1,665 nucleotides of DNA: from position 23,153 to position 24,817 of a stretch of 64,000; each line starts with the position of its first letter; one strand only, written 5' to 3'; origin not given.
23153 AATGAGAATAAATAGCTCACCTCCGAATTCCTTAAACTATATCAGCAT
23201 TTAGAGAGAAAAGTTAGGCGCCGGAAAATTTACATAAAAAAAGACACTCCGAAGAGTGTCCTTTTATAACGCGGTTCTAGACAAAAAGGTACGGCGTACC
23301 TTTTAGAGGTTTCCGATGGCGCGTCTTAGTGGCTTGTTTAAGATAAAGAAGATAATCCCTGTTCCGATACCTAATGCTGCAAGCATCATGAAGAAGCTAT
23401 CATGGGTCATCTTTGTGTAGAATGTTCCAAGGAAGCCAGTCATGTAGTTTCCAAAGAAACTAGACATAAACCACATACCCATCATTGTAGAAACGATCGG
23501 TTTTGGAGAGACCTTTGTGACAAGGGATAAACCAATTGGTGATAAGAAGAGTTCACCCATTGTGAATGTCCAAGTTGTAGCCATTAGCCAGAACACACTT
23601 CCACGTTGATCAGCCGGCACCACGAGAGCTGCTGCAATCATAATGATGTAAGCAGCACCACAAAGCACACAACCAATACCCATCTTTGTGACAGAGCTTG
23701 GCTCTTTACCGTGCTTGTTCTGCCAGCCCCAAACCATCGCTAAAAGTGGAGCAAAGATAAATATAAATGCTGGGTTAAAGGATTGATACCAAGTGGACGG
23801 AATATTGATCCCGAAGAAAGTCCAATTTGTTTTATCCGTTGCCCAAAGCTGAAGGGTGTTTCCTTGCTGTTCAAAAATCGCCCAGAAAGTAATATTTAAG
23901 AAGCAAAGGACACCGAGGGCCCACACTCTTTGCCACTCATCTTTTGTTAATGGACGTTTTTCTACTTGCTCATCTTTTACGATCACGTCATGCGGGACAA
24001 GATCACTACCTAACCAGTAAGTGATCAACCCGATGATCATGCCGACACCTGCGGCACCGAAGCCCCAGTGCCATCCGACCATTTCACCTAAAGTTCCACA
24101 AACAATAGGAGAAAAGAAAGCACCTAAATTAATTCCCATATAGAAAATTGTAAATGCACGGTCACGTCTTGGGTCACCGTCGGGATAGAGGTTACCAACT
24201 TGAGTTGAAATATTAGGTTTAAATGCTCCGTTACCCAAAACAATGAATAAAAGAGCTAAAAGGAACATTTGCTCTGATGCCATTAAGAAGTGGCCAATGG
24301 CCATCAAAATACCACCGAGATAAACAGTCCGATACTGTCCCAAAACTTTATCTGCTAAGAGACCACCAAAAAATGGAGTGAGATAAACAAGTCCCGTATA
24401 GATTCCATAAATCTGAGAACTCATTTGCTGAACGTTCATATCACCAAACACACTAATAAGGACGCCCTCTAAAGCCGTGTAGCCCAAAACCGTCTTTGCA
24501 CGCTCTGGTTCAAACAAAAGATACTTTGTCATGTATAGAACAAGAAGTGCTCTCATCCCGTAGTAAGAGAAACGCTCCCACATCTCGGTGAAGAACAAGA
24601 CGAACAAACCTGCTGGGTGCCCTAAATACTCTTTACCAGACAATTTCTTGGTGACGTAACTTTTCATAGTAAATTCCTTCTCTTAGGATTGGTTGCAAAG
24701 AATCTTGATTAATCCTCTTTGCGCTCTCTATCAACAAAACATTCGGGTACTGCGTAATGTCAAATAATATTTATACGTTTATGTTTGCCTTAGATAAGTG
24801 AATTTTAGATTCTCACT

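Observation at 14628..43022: Family of identical 24-nt-core terminator-like repeats with conserved non-hairpin flanks (four copies in 64 kb)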

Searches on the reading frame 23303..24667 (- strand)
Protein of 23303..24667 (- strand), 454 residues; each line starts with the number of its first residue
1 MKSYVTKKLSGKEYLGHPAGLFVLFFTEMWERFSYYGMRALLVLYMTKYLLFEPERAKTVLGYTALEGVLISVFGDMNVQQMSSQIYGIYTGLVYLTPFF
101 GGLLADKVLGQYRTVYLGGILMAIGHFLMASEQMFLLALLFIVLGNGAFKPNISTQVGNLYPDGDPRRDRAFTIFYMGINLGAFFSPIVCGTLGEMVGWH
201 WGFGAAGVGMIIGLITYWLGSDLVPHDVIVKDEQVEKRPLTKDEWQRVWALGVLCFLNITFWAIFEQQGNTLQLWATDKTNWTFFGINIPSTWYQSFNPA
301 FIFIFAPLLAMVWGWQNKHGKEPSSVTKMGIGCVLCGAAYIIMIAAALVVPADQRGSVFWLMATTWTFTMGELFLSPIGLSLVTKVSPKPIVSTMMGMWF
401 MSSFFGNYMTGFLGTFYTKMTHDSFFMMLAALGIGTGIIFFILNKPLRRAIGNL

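Call 19: find_encoding_contigs(protein=window:23303-24667:-, flank=10000, max_places=10)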
Protein window:23303-24667:- (454 aa): no gene with exactly this product is on record in the collection.

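Call 20: search_protein_families(library=pfam, proteins=[window:23303-24667:-])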
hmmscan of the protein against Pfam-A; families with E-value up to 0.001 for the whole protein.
window:23303-24667:- (454 aa): 2 families
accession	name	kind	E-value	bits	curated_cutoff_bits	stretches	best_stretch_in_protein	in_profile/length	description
PF00854.27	PTR2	-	1e-65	222.6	27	2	112-229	1-130/392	POT family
PF07690.21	MFS_1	-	2.5e-24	86.3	33.4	1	78-347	30-289/347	Major Facilitator Superfamily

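Call 56: find_homologous_proteins(query=window:23303-24667:-, max_evalue=1e-40)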
Query window:23303-24667:- (454 aa): 8000 proteins with E <= 1e-40 among 8000 candidates; the best 120 are listed.
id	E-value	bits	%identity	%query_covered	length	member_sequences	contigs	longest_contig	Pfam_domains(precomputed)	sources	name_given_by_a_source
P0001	0.0e+0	1039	100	100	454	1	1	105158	PF00854.28,PF07690.22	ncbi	-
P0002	4.6e-264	895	85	100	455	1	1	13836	PF00854.28,PF07690.22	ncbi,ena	-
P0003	2.0e-259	879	83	100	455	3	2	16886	PF00854.28,PF07690.22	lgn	-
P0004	3.8e-259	878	82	100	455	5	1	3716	PF00854.28,PF07690.22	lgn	-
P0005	1.2e-251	854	80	100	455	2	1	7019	PF00854.28,PF07690.22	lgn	-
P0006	6.4e-247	838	79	100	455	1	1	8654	PF00854.28,PF07690.22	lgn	-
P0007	2.0e-246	836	79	100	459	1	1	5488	PF00854.28,PF07690.22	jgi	jgi:POT family proton-dependent oligopeptide transporter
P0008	2.2e-241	820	76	100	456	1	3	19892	PF00854.28,PF07690.22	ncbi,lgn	-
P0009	2.3e-239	813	76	100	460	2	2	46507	PF00854.28,PF07690.22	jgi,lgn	-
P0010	2.9e-237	806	76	100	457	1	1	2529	PF00854.28,PF07690.22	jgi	jgi:POT family proton-dependent oligopeptide transporter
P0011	3.4e-237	806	75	100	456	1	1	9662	PF00854.28,PF07690.22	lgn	-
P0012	7.4e-231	785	75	100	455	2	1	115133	PF00854.28,PF07690.22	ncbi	-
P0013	8.6e-230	782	73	100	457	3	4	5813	PF00854.28,PF07690.22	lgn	-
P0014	1.0e-229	781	74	100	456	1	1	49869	PF00854.28,PF07690.22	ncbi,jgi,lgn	-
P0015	8.6e-229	778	73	100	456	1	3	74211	PF00854.28,PF07690.22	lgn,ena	-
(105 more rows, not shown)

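Call 57: find_encoding_contigs(protein=P0001, flank=1500, max_places=2)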
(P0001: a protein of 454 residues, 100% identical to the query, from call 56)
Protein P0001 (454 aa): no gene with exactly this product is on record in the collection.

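Call 58: find_encoding_contigs(protein=P0002, flank=6000, max_places=2)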
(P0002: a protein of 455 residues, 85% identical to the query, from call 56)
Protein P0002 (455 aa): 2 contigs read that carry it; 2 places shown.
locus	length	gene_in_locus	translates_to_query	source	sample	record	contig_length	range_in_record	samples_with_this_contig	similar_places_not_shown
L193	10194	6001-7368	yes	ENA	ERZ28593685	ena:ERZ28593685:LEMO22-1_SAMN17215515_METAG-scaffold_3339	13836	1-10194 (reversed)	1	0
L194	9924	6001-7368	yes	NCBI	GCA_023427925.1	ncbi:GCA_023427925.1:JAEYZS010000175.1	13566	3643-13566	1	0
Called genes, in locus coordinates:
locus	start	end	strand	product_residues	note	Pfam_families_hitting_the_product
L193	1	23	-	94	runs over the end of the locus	-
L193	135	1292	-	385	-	PF01011:PQQ (faint), PF13570:Beta-prop_ACSF4, PF13360:PQQ_2, PF25293:Beta-prop_EMC1_N (weak), PF13570:Beta-prop_ACSF4, PF13360:PQQ_2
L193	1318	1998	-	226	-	PF09976:TPR_21, PF13428:TPR_14 (faint), PF13432:TPR_16 (faint), PF13181:TPR_8 (faint), PF25058:ARM_TT21 (faint), PF13174:TPR_6 (faint)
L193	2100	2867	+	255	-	PF01479:S4, PF00849:PseudoU_synth_2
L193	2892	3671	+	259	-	PF00106:adh_short, PF13561:adh_short_C2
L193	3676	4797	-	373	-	PF13439:Glyco_transf_4, PF20706:GT4-conflict, PF00534:Glycos_transf_1, PF13692:Glyco_trans_1_4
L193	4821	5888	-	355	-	PF13365:Trypsin_2 (weak)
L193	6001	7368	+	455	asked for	PF07690:MFS_1, PF00854:PTR2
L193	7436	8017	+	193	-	-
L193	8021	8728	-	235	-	-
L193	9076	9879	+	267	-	PF12706:Lactamase_B_2, PF23023:Anti-Pycsar_Apyc1 (weak)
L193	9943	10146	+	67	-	PF01361:Tautomerase, PF14552:Tautomerase_2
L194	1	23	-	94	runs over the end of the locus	-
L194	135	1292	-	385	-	PF01011:PQQ (faint), PF13570:Beta-prop_ACSF4, PF13360:PQQ_2, PF25293:Beta-prop_EMC1_N (weak), PF13570:Beta-prop_ACSF4, PF13360:PQQ_2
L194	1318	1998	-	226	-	PF09976:TPR_21, PF13428:TPR_14 (faint), PF13432:TPR_16 (faint), PF13181:TPR_8 (faint), PF25058:ARM_TT21 (faint), PF13174:TPR_6 (faint)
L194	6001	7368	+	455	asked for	PF07690:MFS_1, PF00854:PTR2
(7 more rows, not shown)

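Call 59: find_encoding_contigs(protein=P0003, flank=6000, max_places=2)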
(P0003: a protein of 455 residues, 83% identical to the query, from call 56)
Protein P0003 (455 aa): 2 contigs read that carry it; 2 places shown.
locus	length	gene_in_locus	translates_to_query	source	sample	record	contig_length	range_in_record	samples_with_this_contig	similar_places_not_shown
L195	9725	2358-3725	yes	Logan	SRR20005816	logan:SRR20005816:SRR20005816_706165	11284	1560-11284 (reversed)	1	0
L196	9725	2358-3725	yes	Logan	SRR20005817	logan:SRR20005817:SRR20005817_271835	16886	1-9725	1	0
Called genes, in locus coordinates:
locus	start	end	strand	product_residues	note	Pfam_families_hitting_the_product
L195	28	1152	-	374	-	PF13477:Glyco_trans_4_2 (faint), PF13439:Glyco_transf_4, PF20706:GT4-conflict, PF00534:Glycos_transf_1, PF13692:Glyco_trans_1_4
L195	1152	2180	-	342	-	PF13365:Trypsin_2 (weak)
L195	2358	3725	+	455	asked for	PF07690:MFS_1, PF00854:PTR2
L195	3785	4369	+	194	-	-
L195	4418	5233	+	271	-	PF12706:Lactamase_B_2 (weak)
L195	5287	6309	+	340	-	-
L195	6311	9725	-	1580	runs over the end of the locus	PF01339:CheB_methylest, PF03705:CheR_N, PF01739:CheR, PF13596:PAS_10, PF00989:PAS, PF08447:PAS_3, PF08447:PAS_3, PF00512:HisKA, +5 more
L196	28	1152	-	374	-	PF13477:Glyco_trans_4_2 (faint), PF13439:Glyco_transf_4, PF20706:GT4-conflict, PF00534:Glycos_transf_1, PF13692:Glyco_trans_1_4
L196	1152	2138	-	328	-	PF13365:Trypsin_2 (weak)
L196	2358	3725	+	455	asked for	PF07690:MFS_1, PF00854:PTR2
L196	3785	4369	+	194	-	-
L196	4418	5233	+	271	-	PF12706:Lactamase_B_2 (weak)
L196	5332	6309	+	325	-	-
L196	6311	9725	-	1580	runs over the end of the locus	PF01339:CheB_methylest, PF03705:CheR_N, PF01739:CheR, PF13596:PAS_10, PF00989:PAS, PF08447:PAS_3, PF08447:PAS_3, PF00512:HisKA, +5 more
